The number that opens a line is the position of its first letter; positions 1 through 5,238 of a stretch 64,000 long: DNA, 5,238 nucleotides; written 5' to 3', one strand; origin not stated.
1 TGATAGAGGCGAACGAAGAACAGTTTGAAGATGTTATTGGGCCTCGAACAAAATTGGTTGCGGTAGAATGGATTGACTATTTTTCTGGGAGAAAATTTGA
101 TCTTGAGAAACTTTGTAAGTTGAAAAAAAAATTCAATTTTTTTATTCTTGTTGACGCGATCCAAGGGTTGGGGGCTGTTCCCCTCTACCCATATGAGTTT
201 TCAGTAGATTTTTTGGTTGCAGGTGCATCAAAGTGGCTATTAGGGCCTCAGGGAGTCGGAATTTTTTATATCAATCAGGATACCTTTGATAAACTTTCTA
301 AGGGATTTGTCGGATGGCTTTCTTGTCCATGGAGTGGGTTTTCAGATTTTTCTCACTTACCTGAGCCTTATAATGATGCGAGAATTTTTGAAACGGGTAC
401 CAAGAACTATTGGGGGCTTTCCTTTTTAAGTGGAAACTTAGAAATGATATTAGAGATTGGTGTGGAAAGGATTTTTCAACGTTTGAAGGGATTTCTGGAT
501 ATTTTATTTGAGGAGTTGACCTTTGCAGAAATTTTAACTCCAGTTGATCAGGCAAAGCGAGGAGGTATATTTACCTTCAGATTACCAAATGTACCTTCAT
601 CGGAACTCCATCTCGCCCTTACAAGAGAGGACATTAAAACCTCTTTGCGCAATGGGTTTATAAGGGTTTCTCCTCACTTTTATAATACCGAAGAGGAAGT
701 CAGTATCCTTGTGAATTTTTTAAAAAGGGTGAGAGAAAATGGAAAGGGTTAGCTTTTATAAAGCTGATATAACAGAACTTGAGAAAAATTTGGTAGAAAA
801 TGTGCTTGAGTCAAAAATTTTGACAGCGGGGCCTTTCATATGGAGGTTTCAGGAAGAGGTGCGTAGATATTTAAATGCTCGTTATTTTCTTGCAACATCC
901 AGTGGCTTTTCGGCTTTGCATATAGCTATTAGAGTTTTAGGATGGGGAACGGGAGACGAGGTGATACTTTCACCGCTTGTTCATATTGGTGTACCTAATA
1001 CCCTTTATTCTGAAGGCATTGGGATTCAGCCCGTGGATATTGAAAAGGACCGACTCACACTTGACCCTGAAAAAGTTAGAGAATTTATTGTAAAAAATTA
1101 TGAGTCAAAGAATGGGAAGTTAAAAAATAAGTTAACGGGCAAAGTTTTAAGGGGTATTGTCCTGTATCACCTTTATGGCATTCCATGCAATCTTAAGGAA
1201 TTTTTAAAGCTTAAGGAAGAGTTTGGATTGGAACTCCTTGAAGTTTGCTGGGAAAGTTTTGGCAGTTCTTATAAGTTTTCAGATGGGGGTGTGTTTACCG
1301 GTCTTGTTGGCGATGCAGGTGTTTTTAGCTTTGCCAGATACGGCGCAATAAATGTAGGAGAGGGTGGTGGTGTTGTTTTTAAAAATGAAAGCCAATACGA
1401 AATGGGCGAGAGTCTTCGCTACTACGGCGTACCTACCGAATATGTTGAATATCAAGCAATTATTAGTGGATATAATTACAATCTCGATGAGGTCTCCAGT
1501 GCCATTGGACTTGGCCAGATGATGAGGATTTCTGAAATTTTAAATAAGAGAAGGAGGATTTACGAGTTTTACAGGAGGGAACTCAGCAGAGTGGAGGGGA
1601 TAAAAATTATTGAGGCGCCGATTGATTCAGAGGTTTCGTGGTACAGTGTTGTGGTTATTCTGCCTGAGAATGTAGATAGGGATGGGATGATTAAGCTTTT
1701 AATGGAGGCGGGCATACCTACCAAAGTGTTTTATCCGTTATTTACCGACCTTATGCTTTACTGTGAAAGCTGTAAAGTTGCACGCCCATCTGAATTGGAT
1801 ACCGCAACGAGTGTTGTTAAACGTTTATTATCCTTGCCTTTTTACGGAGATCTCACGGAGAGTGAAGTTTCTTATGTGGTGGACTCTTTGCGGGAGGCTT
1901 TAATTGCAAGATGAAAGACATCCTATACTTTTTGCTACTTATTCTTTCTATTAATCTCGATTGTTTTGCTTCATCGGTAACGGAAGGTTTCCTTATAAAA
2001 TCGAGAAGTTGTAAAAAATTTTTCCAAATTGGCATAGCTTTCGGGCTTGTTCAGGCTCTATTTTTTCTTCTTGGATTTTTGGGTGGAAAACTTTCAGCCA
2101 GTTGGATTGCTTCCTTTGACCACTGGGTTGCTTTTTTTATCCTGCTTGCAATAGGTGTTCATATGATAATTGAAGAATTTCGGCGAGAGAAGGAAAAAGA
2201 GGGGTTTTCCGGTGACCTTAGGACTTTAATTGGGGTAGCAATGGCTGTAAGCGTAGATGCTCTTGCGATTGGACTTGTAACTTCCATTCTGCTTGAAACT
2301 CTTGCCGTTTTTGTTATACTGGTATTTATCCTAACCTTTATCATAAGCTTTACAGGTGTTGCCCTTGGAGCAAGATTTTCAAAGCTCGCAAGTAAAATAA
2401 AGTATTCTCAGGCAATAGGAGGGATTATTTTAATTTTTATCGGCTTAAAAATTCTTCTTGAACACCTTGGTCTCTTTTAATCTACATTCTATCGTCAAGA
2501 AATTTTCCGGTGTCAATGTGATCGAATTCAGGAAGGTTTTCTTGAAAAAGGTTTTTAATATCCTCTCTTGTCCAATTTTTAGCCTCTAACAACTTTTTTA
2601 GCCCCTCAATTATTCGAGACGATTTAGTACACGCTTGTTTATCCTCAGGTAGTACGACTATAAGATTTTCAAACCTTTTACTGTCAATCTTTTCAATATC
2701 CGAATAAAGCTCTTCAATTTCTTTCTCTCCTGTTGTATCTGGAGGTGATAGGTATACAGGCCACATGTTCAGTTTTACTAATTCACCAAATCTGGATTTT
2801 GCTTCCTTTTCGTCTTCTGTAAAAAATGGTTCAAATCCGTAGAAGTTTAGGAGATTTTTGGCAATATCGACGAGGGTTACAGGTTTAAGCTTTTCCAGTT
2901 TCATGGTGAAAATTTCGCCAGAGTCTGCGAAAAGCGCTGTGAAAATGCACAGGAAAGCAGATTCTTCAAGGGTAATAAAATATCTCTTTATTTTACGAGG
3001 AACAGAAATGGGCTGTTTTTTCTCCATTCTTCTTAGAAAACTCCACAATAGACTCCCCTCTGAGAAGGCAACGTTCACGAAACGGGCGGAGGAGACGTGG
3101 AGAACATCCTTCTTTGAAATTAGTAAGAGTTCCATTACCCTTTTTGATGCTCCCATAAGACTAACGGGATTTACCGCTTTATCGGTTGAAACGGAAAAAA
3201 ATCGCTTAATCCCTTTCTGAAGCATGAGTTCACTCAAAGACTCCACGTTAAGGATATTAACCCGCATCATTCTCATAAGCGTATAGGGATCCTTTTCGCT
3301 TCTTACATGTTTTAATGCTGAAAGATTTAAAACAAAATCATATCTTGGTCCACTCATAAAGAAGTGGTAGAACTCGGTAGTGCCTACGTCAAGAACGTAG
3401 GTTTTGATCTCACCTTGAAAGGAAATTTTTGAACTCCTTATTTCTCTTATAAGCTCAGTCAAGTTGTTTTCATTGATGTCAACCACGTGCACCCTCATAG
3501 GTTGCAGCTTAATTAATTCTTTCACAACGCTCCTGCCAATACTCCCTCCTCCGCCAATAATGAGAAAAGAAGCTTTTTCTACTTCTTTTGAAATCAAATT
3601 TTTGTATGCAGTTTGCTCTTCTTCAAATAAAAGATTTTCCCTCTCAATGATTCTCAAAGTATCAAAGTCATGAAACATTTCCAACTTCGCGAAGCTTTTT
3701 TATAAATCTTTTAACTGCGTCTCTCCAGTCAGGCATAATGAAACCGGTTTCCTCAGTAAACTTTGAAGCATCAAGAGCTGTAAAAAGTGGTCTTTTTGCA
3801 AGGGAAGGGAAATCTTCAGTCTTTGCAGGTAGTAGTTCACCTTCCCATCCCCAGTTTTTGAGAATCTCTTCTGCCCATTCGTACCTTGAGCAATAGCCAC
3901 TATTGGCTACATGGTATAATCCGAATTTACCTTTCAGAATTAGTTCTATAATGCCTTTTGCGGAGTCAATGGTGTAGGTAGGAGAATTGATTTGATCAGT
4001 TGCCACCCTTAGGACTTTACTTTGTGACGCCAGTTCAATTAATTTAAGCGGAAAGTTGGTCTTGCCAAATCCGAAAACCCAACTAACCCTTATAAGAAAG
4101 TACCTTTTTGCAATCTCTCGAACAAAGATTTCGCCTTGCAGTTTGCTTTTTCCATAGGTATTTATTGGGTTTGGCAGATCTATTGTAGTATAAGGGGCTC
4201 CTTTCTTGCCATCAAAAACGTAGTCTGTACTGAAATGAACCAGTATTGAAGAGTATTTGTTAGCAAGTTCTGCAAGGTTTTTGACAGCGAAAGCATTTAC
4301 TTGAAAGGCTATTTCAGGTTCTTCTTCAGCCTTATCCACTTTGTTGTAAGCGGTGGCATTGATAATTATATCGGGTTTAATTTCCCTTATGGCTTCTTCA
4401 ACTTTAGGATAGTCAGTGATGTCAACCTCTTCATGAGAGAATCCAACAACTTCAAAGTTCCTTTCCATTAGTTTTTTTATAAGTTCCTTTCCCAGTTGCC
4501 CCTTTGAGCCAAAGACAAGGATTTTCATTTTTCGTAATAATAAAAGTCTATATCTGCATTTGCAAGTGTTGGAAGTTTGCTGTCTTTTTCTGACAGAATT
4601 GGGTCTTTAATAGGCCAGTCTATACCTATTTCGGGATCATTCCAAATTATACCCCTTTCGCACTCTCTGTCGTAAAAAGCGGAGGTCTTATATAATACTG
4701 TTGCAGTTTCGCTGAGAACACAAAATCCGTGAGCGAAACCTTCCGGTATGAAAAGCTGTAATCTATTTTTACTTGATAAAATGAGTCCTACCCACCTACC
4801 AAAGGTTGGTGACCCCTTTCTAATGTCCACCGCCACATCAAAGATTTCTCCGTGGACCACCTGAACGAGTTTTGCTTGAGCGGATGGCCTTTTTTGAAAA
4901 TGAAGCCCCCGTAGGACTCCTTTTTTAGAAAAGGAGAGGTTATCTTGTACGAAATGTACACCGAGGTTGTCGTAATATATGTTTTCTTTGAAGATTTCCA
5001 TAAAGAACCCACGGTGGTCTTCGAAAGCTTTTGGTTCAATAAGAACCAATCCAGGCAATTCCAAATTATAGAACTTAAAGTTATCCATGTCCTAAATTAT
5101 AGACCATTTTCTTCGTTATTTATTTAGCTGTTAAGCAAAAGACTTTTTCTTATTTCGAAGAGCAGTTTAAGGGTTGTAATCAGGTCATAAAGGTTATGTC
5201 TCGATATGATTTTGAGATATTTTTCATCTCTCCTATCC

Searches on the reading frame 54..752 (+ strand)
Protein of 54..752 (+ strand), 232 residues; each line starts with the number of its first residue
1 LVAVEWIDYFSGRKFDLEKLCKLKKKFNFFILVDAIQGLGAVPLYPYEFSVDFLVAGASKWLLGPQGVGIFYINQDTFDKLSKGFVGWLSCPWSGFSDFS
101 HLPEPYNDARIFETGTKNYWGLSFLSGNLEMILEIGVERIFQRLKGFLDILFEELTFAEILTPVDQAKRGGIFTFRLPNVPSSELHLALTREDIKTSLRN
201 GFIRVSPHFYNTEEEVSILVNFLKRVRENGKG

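Call 51: search_protein_families(library=pfam, proteins=[window:54-752:+], max_evalue=0.01)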
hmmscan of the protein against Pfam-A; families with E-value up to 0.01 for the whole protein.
window:54-752:+ (232 aa): 2 families
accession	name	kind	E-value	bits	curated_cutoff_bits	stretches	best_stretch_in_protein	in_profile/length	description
PF00266.25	Aminotran_5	-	1.7e-20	73.8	21.5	1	2-219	143-371/371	Aminotransferase class-V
PF22580.2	KYNU_C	-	0.0084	16.5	27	0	158-222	25-89/90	Kynureninase C-terminal domain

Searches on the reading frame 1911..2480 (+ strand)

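Call 51: search_protein_families(library=pfam, proteins=[window:1911-2480:+], max_evalue=0.01)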
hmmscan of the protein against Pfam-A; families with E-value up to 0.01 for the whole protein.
window:1911-2480:+ (189 aa): 1 family
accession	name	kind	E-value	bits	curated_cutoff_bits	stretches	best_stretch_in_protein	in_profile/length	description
PF02659.21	Mntp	-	4.4e-33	114.6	24.4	1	34-182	4-152/152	Putative manganese efflux pump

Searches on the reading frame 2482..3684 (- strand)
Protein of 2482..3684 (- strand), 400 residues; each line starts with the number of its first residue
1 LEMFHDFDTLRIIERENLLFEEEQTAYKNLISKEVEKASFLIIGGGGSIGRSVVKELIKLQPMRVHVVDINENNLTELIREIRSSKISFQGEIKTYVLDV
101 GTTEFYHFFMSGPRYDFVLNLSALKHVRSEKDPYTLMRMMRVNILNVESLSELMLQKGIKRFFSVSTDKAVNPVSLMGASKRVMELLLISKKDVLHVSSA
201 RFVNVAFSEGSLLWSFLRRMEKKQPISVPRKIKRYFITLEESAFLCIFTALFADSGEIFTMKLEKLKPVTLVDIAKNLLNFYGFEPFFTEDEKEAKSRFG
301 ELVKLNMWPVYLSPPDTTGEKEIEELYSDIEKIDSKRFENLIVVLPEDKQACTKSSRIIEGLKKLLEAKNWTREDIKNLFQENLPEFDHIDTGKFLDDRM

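Call 77: search_protein_families(library=pfam, proteins=[window:2482-3684:-], max_evalue=0.00001)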
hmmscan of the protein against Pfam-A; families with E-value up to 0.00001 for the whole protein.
window:2482-3684:- (400 aa): 4 families
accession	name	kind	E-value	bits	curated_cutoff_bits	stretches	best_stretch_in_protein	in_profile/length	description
PF02719.21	Polysacc_synt_2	-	3.7e-47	161.3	20.2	1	41-292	2-253/293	Polysaccharide biosynthesis protein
PF01370.27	Epimerase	-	5e-08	33.1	20.9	1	41-172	2-120/240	NAD dependent epimerase/dehydratase family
PF16363.11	GDP_Man_Dehyd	-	1.5e-06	28.4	27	1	41-168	1-130/332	GDP-mannose 4,6 dehydratase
PF01073.25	3Beta_HSD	-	5.7e-06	26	22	1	41-173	1-122/280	3-beta hydroxysteroid dehydrogenase/isomerase family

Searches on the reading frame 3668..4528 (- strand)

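Call 77: search_protein_families(library=pfam, proteins=[window:3668-4528:-], max_evalue=0.00001)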
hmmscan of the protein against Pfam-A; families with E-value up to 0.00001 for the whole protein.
window:3668-4528:- (286 aa): 5 families
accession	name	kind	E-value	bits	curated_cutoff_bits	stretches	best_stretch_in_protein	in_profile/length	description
PF04321.23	RmlD_sub_bind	-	2.2e-92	309.6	27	1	1-280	1-286/287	RmlD substrate binding domain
PF01370.27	Epimerase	-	1.5e-22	80.7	20.9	1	3-164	1-186/240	NAD dependent epimerase/dehydratase family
PF16363.11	GDP_Man_Dehyd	-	7.4e-17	62.2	27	1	34-148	58-176/332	GDP-mannose 4,6 dehydratase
PF02719.21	Polysacc_synt_2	-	1.4e-10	41.3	20.2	1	36-141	62-154/293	Polysaccharide biosynthesis protein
PF07993.18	NAD_binding_4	-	6.5e-08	32.5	20.1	1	53-153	90-209/258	Male sterility protein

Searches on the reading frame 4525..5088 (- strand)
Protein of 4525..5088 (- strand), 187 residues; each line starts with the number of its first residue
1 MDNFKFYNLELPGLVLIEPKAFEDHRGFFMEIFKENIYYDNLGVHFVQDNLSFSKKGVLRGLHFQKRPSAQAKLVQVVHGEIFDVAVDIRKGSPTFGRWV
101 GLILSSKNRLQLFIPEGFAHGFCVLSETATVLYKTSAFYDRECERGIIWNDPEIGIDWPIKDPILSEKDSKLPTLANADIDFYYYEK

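Call 51: search_protein_families(library=pfam, proteins=[window:4525-5088:-], max_evalue=0.01)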
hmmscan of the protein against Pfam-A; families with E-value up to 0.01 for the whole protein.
window:4525-5088:- (187 aa): 1 family
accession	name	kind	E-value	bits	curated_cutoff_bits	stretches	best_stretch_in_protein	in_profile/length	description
PF00908.23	dTDP_sugar_isom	-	3.6e-73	245.2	27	1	9-176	2-167/168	dTDP-4-dehydrorhamnose 3,5-epimerase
